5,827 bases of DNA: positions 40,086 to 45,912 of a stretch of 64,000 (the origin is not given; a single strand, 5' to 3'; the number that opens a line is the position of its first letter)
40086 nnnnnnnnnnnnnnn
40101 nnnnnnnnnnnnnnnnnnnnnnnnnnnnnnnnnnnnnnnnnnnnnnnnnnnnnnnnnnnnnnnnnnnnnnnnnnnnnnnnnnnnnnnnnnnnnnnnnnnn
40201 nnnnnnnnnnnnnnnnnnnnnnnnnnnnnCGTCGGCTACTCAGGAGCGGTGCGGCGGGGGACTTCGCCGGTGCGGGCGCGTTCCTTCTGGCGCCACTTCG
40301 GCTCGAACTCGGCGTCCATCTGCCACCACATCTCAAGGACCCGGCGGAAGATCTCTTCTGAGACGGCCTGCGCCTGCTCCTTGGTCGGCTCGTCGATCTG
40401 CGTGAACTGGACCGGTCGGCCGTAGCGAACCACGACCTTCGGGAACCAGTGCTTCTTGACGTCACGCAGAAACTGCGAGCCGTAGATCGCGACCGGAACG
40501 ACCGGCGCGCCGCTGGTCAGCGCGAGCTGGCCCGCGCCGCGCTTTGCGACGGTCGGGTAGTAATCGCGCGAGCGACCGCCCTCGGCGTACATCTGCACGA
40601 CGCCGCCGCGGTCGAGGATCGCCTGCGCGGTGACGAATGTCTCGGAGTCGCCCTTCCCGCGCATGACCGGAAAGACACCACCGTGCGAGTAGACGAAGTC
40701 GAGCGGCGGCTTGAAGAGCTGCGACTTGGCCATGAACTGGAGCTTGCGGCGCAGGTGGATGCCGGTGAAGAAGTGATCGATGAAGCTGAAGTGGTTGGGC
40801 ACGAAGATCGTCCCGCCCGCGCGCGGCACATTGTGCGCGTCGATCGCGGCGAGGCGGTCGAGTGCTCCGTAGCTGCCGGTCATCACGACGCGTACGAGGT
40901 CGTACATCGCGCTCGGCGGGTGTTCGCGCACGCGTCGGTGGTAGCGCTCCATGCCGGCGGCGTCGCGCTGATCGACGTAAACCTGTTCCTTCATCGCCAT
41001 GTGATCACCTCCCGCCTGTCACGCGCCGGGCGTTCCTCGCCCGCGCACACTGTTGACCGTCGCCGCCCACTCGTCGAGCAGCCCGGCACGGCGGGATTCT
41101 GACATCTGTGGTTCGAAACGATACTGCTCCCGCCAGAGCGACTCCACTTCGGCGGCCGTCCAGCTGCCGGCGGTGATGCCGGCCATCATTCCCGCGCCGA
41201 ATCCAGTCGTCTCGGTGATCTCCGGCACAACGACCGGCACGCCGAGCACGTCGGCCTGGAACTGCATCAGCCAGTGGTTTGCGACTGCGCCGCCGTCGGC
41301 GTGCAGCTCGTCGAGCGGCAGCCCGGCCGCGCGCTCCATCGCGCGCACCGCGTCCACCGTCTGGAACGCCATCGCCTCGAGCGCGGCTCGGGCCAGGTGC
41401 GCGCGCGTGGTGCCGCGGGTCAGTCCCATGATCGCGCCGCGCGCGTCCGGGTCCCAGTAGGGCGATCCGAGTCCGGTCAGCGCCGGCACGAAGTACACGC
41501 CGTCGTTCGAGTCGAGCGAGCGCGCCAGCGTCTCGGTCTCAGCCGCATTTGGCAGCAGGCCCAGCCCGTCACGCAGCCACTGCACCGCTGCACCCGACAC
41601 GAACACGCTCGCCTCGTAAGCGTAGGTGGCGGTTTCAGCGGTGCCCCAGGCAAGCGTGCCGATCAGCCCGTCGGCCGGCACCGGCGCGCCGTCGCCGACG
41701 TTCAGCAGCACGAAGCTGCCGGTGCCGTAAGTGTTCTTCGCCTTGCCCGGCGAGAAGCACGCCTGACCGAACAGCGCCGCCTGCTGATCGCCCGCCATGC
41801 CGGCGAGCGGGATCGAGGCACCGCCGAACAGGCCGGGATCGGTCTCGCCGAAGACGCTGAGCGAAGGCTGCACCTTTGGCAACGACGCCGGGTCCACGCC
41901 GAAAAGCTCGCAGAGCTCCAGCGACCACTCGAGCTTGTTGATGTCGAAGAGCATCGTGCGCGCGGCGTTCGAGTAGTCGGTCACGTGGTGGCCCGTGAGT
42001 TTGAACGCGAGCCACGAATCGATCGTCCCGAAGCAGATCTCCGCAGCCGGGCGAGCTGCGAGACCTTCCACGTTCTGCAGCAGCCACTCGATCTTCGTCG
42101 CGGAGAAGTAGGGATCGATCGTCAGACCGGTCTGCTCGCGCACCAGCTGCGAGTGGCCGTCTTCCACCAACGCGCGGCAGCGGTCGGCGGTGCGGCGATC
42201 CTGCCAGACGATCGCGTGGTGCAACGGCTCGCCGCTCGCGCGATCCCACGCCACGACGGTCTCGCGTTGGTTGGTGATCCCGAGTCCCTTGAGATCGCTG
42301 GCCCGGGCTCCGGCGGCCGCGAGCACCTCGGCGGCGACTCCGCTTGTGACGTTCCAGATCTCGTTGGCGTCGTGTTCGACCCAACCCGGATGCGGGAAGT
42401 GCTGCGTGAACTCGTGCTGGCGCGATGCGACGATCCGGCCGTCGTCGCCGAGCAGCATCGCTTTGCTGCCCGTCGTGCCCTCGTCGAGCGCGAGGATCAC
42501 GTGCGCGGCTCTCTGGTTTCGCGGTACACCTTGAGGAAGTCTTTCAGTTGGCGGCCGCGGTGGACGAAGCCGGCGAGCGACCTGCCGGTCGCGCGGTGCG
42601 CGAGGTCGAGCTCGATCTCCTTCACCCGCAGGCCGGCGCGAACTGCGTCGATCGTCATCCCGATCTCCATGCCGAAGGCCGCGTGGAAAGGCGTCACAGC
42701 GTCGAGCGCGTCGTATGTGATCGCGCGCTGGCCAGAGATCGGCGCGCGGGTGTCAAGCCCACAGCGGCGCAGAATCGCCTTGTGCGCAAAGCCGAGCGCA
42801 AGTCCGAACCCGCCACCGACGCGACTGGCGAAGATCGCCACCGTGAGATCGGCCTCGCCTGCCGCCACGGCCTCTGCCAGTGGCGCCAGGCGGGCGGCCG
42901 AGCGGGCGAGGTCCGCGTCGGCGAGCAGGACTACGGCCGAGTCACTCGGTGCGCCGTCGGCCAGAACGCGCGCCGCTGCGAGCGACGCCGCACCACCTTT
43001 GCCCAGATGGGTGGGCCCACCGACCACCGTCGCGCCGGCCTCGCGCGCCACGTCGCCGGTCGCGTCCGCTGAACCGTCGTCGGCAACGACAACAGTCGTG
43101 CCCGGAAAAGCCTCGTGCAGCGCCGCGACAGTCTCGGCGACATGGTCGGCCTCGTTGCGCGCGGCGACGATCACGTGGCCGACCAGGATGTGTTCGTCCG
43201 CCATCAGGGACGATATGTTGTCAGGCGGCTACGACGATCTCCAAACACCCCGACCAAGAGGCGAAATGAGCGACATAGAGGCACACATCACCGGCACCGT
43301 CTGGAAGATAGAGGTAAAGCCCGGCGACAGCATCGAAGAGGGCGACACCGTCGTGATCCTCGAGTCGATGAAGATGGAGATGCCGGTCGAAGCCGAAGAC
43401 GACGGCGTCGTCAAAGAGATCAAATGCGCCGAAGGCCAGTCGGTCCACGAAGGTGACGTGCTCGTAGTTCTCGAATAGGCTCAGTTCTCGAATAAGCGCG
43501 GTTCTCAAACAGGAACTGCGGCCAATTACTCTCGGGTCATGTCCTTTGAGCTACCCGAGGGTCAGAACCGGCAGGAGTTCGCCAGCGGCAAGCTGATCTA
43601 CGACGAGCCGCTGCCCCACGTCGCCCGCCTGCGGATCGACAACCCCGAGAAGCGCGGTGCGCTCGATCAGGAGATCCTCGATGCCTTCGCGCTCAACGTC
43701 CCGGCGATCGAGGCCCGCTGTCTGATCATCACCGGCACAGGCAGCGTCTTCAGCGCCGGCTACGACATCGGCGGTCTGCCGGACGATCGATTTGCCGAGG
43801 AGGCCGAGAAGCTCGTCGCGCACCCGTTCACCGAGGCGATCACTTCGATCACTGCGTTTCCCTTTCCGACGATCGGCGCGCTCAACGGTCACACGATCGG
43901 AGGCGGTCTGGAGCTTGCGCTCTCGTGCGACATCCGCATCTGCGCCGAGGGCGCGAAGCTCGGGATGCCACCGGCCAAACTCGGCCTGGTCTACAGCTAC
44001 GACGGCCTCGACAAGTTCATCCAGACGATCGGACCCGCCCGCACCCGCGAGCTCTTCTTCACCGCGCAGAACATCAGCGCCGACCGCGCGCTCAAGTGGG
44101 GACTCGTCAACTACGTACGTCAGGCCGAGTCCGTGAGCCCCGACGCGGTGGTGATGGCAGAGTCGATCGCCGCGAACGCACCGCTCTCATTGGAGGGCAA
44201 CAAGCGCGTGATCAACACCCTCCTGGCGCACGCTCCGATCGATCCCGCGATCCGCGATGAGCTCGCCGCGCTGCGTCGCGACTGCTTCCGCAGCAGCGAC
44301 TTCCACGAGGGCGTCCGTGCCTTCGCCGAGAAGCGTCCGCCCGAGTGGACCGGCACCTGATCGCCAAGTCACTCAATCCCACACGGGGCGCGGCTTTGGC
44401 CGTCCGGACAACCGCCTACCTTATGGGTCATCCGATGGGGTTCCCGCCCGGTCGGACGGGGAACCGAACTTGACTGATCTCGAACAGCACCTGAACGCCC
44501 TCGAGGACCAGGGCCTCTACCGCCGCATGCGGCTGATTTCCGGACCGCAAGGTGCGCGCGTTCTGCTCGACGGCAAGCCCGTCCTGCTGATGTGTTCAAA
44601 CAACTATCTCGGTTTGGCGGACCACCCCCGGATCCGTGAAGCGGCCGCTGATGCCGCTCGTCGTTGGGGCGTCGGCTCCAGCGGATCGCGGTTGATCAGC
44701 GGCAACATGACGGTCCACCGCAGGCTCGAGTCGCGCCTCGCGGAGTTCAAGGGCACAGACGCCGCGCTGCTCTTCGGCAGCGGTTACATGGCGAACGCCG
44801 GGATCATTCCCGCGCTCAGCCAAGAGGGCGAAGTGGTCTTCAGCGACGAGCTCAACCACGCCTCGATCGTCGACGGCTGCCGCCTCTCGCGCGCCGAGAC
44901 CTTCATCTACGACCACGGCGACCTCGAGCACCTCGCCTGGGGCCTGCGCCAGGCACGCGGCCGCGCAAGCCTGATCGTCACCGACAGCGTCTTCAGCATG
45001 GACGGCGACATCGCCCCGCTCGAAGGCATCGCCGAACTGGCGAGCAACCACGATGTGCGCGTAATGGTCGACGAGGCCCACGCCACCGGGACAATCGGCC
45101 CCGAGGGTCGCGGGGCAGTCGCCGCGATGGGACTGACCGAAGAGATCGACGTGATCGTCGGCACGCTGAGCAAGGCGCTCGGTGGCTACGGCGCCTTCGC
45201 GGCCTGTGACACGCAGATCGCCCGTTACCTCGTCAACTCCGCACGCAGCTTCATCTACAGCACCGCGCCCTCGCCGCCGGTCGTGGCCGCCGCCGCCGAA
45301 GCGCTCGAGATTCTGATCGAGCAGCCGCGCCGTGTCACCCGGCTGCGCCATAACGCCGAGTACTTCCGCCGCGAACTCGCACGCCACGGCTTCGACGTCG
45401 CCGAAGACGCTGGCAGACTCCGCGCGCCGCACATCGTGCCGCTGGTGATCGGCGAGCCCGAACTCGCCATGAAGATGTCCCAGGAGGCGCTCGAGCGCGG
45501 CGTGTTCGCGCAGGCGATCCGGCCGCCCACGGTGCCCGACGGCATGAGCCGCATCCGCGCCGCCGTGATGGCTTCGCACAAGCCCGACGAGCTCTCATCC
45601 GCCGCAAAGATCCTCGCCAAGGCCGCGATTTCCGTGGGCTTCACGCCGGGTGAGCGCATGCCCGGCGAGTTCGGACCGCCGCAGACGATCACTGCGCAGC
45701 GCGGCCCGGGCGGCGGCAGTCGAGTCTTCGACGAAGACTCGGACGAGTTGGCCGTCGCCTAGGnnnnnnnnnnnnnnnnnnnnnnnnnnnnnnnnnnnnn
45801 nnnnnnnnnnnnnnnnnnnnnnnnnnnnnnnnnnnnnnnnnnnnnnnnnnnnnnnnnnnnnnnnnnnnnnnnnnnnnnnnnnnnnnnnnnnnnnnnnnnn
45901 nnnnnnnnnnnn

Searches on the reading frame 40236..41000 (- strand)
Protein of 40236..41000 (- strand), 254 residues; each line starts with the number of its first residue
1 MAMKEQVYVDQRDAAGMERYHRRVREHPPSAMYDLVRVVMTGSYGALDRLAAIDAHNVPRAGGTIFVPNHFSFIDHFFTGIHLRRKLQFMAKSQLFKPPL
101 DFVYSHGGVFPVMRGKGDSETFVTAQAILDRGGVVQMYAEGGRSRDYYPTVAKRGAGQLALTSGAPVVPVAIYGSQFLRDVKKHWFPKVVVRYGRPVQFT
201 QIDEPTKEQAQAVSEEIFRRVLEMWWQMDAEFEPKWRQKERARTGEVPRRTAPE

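Call 8: search_protein_families(library=pfam, proteins=[window:40236-41000:-])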
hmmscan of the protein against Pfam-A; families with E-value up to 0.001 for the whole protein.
window:40236-41000:- (254 aa): 1 family
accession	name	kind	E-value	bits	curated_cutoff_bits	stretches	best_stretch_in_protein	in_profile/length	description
PF01553.26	Acyltransferase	-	1.3e-19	70.7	23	1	54-172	6-131/132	Acyltransferase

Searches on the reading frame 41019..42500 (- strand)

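Call 8: search_protein_families(library=pfam, proteins=[window:41019-42500:-])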
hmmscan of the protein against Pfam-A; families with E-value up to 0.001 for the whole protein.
window:41019-42500:- (493 aa): 2 families
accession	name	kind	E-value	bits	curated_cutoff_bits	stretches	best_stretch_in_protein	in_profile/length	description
PF00370.27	FGGY_N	-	1.1e-74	251.6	28.8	1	1-245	1-245/245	FGGY family of carbohydrate kinases, N-terminal domain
PF02782.22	FGGY_C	-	3.6e-41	141.6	27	1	255-443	2-197/198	FGGY family of carbohydrate kinases, C-terminal domain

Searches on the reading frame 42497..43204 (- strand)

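Call 8: search_protein_families(library=pfam, proteins=[window:42497-43204:-])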
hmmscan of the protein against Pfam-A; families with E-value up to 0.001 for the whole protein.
window:42497-43204:- (235 aa): 2 families
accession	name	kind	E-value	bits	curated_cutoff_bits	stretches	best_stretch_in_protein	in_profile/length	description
PF00535.33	Glycos_transf_2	-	9.6e-14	52.1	23.3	1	11-134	2-124/168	Glycosyl transferase family 2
PF13641.12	Glyco_tranf_2_3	-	2.4e-05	24.9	27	1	11-100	5-98/230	Glycosyltransferase like family 2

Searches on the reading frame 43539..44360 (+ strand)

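Call 8: search_protein_families(library=pfam, proteins=[window:43539-44360:+])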
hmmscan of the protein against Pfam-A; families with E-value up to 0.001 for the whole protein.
window:43539-44360:+ (273 aa): 2 families
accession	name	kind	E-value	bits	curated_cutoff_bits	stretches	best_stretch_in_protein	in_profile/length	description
PF00378.25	ECH_1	-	1.2e-41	143.2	27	1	28-272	6-250/251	Enoyl-CoA hydratase/isomerase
PF16113.10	ECH_2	-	4.1e-18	66.4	27.2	1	30-197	3-175/335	Enoyl-CoA hydratase/isomerase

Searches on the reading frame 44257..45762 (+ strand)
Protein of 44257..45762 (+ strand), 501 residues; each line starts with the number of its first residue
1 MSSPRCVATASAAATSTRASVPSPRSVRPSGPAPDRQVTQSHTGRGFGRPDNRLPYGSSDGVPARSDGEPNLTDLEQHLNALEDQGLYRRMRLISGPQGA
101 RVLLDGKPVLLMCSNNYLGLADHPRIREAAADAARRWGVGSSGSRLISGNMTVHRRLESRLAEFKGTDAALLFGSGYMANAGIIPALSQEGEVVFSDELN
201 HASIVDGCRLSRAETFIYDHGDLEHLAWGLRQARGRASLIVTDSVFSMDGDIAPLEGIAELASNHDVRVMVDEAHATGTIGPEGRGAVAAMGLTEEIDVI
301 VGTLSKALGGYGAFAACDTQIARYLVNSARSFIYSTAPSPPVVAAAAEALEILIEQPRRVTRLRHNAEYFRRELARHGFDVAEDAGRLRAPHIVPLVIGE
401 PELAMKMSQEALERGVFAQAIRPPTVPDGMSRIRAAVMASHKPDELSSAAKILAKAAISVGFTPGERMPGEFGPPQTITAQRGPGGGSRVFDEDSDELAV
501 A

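Call 8: search_protein_families(library=pfam, proteins=[window:44257-45762:+])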
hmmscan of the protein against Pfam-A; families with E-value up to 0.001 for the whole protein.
window:44257-45762:+ (501 aa): 3 families
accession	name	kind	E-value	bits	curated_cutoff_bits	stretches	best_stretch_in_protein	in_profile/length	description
PF00155.27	Aminotran_1_2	-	7.2e-58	196.9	19.7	1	108-451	2-359/361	Aminotransferase class I and II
PF01053.26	Cys_Met_Meta_PP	-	2.5e-05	23.4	27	1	149-280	50-181/381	Cys/Met metabolism PLP-dependent enzyme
PF01212.27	Beta_elim_lyase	-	5.4e-05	23.1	27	1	153-319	33-213/288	Beta-eliminating lyase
